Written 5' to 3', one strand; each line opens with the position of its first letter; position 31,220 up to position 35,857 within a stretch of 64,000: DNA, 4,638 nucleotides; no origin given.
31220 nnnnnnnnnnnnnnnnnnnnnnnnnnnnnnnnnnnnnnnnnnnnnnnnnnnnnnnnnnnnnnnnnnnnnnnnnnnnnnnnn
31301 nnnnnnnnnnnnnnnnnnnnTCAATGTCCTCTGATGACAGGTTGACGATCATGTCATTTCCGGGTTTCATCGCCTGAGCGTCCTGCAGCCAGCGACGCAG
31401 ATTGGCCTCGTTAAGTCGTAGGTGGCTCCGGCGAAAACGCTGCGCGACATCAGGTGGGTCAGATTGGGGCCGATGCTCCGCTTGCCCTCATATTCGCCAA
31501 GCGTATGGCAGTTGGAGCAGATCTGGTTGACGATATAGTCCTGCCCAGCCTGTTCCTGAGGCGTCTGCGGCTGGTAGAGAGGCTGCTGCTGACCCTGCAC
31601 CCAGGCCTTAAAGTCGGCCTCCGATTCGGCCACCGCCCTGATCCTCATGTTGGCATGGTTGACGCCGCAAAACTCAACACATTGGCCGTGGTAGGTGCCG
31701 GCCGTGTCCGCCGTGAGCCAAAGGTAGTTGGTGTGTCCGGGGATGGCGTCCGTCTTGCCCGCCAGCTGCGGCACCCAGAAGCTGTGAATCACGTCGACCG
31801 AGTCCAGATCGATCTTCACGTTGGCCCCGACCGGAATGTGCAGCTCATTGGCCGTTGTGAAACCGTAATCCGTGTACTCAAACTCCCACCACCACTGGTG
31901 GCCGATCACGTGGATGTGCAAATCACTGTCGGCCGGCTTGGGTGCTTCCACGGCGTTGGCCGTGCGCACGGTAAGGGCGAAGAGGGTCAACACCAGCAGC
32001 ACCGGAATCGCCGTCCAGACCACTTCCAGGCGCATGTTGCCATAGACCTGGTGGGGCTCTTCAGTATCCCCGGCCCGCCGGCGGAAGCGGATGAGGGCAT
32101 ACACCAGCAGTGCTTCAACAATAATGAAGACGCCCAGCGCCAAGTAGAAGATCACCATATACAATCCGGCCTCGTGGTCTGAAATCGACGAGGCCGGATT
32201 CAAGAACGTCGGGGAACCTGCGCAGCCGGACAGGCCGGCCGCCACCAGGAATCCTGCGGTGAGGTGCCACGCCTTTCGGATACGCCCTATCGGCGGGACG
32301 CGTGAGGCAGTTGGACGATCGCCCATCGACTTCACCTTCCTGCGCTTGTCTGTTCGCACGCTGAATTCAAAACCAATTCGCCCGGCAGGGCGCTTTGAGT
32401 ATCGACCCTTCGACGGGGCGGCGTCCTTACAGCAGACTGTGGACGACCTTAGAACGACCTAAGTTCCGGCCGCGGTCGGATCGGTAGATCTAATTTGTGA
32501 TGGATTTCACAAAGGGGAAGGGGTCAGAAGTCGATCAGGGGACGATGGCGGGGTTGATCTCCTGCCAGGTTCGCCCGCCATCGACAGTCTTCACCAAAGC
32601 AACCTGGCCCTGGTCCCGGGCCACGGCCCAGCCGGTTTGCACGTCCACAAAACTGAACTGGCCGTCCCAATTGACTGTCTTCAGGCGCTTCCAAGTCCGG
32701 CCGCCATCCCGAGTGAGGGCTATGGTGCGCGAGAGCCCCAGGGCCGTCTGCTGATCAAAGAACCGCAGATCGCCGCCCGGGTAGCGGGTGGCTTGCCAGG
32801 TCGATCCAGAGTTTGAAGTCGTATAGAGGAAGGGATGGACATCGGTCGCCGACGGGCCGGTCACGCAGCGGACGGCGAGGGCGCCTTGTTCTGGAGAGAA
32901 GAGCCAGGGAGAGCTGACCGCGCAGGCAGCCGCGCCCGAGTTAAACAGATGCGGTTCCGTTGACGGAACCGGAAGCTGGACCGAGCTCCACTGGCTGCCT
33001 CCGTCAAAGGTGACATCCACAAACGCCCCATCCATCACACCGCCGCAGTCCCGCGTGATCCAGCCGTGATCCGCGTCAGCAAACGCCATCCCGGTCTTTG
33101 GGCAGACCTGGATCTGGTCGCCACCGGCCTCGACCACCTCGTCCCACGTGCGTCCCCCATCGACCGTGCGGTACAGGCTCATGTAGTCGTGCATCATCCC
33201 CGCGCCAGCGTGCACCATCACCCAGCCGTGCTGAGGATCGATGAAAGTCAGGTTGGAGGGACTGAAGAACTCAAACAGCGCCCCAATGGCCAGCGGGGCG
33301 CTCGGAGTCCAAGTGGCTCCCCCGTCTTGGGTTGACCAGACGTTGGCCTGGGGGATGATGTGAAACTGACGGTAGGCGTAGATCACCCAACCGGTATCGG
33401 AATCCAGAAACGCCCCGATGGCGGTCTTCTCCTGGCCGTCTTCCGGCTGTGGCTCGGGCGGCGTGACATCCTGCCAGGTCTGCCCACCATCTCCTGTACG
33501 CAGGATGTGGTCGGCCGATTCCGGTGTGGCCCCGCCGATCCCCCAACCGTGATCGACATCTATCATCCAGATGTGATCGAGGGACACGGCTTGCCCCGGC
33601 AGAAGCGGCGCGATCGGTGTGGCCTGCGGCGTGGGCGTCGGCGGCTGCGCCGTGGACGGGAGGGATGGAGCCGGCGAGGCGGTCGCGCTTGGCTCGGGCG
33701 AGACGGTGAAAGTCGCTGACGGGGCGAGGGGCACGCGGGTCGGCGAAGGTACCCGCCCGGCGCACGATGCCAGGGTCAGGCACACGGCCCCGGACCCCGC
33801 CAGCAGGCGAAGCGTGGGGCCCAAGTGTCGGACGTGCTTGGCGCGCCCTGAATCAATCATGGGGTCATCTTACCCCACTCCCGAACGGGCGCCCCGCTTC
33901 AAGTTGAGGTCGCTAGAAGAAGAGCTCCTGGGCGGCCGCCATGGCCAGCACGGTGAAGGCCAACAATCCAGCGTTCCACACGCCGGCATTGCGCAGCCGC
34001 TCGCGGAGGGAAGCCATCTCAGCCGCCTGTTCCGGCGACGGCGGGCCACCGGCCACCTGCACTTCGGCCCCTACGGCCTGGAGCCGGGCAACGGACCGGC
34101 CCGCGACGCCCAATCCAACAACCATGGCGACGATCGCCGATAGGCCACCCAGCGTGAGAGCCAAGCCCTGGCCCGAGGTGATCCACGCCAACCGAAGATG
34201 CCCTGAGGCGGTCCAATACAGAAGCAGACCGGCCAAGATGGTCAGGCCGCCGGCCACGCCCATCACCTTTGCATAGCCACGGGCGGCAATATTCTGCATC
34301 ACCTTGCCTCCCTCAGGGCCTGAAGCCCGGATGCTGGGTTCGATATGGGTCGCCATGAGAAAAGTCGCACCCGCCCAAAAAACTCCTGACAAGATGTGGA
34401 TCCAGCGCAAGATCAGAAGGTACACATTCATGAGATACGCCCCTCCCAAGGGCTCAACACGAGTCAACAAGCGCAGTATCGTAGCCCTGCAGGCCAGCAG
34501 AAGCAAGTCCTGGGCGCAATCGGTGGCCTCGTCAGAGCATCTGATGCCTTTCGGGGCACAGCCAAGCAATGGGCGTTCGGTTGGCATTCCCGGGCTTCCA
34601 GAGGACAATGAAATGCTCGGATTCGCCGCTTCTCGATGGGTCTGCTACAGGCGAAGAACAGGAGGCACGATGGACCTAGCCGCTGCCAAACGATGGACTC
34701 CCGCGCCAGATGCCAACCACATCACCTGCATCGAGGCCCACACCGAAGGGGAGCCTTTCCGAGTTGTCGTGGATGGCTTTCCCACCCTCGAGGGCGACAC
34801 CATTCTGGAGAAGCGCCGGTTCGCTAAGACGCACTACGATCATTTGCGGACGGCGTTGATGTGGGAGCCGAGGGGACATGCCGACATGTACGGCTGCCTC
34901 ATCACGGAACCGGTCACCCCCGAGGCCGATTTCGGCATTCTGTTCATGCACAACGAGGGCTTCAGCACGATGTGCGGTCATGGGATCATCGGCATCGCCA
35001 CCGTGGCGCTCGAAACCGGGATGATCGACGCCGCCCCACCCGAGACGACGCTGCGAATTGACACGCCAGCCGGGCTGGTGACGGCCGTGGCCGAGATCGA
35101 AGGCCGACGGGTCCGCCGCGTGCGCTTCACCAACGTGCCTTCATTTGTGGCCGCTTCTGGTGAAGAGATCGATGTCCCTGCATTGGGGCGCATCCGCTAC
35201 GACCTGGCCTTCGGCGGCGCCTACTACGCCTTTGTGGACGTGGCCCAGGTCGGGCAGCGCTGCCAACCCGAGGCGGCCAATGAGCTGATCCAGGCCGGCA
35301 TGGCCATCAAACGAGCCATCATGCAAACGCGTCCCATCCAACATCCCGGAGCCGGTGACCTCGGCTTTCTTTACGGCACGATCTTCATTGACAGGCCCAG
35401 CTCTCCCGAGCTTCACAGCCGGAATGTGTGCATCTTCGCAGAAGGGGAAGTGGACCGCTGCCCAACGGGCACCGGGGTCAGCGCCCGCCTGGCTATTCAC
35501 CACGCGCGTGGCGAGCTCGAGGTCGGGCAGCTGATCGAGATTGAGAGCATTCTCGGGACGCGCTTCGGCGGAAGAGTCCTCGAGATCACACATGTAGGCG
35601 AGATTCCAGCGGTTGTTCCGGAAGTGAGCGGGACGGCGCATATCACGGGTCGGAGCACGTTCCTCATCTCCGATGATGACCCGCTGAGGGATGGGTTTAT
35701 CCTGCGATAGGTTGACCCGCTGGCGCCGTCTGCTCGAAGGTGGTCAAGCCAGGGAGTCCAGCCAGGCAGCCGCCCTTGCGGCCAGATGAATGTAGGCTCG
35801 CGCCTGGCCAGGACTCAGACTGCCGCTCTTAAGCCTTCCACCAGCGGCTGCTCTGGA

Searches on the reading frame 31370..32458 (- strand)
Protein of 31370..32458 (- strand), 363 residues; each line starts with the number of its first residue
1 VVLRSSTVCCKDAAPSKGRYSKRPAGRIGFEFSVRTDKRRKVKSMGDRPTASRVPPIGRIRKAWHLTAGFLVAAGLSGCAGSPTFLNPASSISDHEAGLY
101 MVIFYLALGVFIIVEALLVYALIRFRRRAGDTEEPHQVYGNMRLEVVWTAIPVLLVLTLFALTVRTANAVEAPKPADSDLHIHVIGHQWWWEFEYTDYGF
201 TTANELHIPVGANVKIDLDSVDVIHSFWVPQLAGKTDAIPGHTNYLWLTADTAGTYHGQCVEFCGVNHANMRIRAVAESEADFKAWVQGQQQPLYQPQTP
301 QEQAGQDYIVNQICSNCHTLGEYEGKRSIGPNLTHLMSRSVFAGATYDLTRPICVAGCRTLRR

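Call 9: search_protein_families(library=pfam, proteins=[window:31370-32458:-])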
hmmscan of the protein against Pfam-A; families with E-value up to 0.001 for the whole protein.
window:31370-32458:- (363 aa): 2 families
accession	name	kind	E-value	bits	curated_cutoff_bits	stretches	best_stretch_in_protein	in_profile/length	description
PF00116.26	COX2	-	1.1e-23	83.9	22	1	202-273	44-115/120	Cytochrome C oxidase subunit II, periplasmic domain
PF02790.20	COX2_TM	-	5e-10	39.9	22.8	1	88-159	11-81/88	Cytochrome C oxidase subunit II, transmembrane domain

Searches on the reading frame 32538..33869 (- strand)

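Call 10: search_protein_families(library=pfam, proteins=[window:32538-33869:-])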
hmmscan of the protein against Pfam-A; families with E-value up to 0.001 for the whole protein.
window:32538-33869:- (444 aa): 4 families
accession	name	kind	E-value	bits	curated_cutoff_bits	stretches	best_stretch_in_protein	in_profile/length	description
PF15902.12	Sortilin-Vps10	-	5.3e-11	42.4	33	0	119-189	44-111/446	Sortilin, neurotensin receptor 3,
PF14870.12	PSII_BNR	-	1.3e-09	38.2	27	0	376-439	33-98/303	Photosynthesis system II assembly factor YCF48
PF13088.12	BNR_2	-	1.5e-08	34.8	31.4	0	119-246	137-252/277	BNR repeat-like domain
PF02012.26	BNR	-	2.8e-05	23.9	27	0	386-395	3-12/12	BNR/Asp-box repeat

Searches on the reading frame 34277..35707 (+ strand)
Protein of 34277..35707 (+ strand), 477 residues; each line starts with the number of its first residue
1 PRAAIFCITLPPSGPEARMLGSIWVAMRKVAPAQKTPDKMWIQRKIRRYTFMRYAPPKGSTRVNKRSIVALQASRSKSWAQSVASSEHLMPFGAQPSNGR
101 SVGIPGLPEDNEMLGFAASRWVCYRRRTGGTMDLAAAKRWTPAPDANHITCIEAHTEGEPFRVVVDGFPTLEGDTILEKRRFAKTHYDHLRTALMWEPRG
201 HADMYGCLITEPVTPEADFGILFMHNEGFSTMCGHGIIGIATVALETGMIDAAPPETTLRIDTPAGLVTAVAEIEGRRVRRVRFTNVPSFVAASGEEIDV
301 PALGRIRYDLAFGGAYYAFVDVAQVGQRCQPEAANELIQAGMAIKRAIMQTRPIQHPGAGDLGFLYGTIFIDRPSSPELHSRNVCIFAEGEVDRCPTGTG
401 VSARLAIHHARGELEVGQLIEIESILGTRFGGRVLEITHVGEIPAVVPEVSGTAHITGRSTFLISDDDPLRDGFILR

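Call 10: search_protein_families(library=pfam, proteins=[window:34277-35707:+])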
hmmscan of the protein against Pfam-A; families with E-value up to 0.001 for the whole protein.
window:34277-35707:+ (477 aa): 1 family
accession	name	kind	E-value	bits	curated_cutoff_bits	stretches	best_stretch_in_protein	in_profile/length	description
PF05544.16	Pro_racemase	-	3e-114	381.9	27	1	151-474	1-324/325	Proline racemase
